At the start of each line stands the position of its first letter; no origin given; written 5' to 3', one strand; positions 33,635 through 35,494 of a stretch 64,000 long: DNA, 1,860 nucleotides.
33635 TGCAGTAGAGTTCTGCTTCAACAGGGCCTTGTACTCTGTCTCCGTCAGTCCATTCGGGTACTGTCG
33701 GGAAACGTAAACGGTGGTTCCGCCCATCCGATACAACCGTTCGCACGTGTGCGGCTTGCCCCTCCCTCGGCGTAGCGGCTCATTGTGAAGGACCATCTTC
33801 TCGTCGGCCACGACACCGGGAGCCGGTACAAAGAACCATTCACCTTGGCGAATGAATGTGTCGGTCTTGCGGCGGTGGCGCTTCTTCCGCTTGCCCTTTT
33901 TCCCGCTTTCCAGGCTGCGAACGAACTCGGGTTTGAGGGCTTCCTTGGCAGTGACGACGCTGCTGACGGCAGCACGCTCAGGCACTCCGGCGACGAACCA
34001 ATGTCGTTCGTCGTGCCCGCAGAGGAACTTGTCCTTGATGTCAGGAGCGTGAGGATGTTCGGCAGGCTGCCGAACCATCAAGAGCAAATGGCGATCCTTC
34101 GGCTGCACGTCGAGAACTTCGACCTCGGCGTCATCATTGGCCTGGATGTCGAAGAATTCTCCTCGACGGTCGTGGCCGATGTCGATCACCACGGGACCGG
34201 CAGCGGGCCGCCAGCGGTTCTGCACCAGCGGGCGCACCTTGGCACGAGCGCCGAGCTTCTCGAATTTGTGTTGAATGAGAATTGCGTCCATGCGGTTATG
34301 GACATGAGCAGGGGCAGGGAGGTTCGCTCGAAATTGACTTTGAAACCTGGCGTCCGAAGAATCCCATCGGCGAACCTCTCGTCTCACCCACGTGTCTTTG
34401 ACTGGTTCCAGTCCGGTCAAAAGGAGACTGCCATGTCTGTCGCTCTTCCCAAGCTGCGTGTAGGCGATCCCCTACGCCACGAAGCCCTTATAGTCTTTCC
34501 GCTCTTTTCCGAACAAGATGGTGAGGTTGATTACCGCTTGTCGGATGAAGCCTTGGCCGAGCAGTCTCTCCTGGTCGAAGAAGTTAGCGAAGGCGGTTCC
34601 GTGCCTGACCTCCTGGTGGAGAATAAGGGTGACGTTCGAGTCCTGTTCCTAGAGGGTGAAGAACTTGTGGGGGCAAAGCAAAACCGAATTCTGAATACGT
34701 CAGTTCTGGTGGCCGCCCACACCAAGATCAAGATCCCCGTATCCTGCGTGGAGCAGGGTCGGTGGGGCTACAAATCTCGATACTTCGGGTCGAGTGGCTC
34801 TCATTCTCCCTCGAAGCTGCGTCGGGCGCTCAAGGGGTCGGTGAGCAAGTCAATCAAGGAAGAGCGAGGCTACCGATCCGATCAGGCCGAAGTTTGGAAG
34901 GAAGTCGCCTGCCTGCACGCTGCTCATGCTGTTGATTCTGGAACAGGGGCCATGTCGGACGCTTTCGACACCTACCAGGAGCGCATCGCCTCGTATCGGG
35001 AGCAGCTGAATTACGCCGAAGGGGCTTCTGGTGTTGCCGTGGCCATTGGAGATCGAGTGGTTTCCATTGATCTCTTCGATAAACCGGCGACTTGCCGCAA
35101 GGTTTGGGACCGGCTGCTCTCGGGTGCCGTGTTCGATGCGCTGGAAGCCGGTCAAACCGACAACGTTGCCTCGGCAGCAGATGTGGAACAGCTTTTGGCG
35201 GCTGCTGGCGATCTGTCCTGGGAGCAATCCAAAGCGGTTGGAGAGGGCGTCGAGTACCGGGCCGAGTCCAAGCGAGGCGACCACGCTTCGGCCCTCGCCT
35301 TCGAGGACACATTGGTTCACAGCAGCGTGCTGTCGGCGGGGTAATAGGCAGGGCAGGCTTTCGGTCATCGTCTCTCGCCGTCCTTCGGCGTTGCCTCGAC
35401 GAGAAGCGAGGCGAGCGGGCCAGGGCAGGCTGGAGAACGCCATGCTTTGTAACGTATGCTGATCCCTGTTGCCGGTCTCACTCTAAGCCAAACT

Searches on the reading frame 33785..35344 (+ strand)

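Call 13: search_protein_families(library=pfam, proteins=[window:33785-35344:+], max_evalue=0.01)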
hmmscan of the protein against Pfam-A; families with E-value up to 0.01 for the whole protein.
window:33785-35344:+ (519 aa): 1 family
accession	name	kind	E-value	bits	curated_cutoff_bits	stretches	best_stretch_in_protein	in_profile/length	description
PF20208.3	ARPP-1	-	2.5e-100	336.1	27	1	223-515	1-296/297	ARG and Rhodanese-Phosphatase-superfamily-associated Protein domain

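Call 59: search_protein_families(library=padloc, proteins=[window:33785-35344:+], max_evalue=0.001)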
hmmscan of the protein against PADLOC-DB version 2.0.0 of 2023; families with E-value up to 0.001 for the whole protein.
window:33785-35344:+ (519 aa): 0 families
